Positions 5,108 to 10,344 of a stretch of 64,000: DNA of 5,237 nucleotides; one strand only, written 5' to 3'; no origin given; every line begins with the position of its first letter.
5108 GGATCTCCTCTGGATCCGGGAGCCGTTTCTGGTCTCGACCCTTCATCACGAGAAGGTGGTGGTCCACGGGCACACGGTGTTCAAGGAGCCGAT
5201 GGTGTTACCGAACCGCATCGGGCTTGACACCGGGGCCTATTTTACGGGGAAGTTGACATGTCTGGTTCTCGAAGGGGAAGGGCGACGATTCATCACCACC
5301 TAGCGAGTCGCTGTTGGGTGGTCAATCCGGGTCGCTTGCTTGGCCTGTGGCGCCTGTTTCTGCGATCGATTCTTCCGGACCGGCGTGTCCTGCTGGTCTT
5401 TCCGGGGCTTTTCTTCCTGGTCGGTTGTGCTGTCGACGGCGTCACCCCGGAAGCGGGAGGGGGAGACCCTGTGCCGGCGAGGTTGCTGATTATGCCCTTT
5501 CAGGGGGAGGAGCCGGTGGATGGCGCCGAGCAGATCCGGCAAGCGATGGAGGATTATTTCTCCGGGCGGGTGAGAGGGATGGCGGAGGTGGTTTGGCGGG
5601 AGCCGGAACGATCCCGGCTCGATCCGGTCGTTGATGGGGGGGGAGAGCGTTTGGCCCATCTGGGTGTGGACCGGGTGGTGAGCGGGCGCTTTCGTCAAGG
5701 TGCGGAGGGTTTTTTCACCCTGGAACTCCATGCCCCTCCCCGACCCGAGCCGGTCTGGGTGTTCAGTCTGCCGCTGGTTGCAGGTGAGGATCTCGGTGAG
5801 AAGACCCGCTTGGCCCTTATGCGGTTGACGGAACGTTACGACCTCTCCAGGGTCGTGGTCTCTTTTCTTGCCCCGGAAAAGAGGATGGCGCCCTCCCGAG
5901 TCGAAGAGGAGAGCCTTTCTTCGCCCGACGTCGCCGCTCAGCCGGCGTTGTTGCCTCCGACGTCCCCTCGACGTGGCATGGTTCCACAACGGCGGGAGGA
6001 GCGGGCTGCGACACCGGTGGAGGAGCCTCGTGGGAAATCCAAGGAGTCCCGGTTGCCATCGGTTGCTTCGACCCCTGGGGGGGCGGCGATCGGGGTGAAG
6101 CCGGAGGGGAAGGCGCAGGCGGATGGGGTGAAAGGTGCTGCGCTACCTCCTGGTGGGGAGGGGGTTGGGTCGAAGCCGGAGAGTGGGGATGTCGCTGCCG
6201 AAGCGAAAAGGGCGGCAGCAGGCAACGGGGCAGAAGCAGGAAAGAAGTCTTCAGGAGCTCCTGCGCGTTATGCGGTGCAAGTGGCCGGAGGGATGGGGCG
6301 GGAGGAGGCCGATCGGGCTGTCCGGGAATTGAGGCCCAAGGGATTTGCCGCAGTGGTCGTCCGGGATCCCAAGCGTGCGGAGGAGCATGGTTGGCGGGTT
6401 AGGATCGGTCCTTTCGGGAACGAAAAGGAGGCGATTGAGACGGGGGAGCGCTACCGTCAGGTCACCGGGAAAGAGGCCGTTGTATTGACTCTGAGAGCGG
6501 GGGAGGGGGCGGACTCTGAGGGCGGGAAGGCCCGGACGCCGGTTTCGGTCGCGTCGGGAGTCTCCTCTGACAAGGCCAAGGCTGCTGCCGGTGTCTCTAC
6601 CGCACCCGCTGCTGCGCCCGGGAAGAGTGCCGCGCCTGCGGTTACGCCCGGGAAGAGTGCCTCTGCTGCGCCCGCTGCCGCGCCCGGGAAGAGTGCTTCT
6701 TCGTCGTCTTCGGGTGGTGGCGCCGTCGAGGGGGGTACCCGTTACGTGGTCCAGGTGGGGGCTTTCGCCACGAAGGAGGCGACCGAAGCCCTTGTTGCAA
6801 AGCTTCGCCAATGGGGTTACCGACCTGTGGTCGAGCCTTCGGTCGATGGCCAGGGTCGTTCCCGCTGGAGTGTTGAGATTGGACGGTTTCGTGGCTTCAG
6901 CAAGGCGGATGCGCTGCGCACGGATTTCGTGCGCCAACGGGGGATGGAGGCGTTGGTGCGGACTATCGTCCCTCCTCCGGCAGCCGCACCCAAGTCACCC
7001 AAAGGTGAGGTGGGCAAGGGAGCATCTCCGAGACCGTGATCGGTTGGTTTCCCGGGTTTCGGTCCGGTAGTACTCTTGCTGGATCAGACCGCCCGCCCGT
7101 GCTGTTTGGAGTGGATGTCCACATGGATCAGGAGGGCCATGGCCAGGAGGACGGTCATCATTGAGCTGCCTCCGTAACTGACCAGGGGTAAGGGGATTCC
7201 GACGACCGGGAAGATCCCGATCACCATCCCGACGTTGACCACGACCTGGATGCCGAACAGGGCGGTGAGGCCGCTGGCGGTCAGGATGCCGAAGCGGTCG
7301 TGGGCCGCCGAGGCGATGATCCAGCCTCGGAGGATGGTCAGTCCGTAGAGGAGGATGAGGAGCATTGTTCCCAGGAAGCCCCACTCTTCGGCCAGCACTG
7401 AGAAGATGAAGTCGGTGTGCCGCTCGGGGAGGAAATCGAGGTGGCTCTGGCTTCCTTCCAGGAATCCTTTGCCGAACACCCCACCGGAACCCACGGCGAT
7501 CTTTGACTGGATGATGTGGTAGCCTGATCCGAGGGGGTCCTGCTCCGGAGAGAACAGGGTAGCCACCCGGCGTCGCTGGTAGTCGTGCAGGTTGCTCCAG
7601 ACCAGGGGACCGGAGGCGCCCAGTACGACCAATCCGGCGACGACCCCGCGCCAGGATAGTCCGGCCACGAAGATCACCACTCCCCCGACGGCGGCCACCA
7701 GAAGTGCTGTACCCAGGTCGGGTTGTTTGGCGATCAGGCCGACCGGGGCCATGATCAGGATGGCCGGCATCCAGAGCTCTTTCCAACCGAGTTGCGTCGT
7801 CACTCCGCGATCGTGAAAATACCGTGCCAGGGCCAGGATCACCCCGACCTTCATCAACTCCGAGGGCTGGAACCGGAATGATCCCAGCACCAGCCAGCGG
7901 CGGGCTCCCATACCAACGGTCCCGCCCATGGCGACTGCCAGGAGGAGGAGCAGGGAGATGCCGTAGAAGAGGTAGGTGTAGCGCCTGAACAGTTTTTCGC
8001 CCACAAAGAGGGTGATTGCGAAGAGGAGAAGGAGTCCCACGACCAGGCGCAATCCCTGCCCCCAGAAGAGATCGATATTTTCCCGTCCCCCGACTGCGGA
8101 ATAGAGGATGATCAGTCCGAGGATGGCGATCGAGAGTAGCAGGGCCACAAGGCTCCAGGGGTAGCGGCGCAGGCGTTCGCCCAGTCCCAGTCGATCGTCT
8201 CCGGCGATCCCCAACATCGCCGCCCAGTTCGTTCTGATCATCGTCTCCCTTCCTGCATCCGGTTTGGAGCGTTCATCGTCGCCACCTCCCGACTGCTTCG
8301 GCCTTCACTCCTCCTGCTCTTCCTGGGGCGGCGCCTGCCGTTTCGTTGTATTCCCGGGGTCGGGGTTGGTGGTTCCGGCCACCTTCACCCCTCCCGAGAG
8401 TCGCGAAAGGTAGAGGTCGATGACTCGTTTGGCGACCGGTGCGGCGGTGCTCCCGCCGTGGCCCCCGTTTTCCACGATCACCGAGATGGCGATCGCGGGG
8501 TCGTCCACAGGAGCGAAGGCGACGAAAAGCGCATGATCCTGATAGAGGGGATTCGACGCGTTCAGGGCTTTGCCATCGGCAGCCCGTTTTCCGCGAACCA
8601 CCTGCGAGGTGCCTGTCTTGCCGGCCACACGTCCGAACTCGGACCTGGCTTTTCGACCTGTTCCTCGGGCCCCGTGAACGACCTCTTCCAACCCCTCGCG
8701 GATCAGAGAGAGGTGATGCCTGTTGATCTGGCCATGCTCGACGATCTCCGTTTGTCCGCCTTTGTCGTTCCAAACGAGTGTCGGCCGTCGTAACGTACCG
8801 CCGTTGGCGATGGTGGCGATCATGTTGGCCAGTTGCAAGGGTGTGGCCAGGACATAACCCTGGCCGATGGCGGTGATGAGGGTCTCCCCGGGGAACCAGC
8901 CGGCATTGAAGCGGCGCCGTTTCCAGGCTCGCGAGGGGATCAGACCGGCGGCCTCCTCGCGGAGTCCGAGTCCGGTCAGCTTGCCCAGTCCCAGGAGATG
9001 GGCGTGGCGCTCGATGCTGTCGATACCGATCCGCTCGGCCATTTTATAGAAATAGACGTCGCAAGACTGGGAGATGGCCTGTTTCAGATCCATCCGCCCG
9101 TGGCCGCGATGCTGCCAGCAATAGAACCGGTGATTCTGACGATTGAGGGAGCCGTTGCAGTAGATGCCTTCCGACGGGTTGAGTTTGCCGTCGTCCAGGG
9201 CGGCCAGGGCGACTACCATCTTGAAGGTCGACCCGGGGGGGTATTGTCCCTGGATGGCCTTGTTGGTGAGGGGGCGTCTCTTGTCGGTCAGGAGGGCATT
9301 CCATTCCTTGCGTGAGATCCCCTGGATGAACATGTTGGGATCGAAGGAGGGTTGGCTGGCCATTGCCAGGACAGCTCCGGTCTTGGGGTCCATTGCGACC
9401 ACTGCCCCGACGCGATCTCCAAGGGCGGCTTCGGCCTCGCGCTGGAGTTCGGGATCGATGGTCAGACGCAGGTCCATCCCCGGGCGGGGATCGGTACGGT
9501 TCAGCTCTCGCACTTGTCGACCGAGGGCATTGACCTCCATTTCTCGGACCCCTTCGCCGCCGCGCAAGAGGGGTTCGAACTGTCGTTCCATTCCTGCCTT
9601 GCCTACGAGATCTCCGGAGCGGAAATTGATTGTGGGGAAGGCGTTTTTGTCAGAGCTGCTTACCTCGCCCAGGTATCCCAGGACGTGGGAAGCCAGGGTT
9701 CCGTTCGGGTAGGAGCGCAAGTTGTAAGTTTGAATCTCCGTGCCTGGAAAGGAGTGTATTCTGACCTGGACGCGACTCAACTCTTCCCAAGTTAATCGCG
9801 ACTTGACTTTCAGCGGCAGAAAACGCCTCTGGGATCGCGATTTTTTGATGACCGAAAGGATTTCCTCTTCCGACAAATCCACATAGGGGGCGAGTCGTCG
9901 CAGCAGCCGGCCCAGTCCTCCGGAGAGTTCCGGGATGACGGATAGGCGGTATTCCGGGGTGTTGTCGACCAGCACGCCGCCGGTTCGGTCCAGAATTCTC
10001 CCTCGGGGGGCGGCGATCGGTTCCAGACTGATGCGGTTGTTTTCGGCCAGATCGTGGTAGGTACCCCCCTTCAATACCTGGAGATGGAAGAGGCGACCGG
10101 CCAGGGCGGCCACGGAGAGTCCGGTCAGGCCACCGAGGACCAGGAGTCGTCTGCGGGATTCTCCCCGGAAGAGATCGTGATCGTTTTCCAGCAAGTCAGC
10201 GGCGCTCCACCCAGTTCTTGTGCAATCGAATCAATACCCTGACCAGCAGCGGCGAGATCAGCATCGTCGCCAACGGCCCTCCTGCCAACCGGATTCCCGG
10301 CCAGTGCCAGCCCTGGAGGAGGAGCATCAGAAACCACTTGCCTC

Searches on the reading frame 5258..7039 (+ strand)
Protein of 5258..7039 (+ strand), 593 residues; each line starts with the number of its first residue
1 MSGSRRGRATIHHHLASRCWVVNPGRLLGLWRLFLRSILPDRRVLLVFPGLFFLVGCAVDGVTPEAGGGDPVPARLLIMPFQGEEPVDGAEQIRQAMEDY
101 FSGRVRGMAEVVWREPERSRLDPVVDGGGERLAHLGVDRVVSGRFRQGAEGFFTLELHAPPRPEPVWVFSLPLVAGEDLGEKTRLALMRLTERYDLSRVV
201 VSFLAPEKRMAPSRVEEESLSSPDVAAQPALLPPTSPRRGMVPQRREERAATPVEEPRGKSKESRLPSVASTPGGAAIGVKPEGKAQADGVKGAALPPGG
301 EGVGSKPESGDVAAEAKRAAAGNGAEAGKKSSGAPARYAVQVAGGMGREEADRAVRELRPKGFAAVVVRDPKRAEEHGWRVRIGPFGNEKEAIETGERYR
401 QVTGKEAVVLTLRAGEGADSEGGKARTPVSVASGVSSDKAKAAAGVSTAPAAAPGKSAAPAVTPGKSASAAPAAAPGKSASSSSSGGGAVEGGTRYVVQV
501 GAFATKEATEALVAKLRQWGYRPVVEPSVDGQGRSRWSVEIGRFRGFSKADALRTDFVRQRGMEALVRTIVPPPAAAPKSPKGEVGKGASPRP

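Call 77: search_protein_families(library=pfam, proteins=[window:5258-7039:+], max_evalue=0.00001)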
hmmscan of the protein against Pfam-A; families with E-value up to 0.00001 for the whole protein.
window:5258-7039:+ (593 aa): 1 family
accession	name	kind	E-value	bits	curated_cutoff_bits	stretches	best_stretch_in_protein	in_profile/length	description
PF05036.18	SPOR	-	3.2e-22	79.1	21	2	493-568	2-75/76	SPOR domain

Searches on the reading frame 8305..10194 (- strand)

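Call 77: search_protein_families(library=pfam, proteins=[window:8305-10194:-], max_evalue=0.00001)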
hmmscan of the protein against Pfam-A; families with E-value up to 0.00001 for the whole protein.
window:8305-10194:- (629 aa): 2 families
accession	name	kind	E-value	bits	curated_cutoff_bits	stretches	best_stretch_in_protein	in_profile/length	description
PF00905.27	Transpeptidase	-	2.3e-72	244.2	22.1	1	263-592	1-298/299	Penicillin binding protein transpeptidase domain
PF03717.20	PBP_dimer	-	1.9e-43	149.4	24.4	1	60-231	2-179/180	Penicillin-binding Protein dimerisation domain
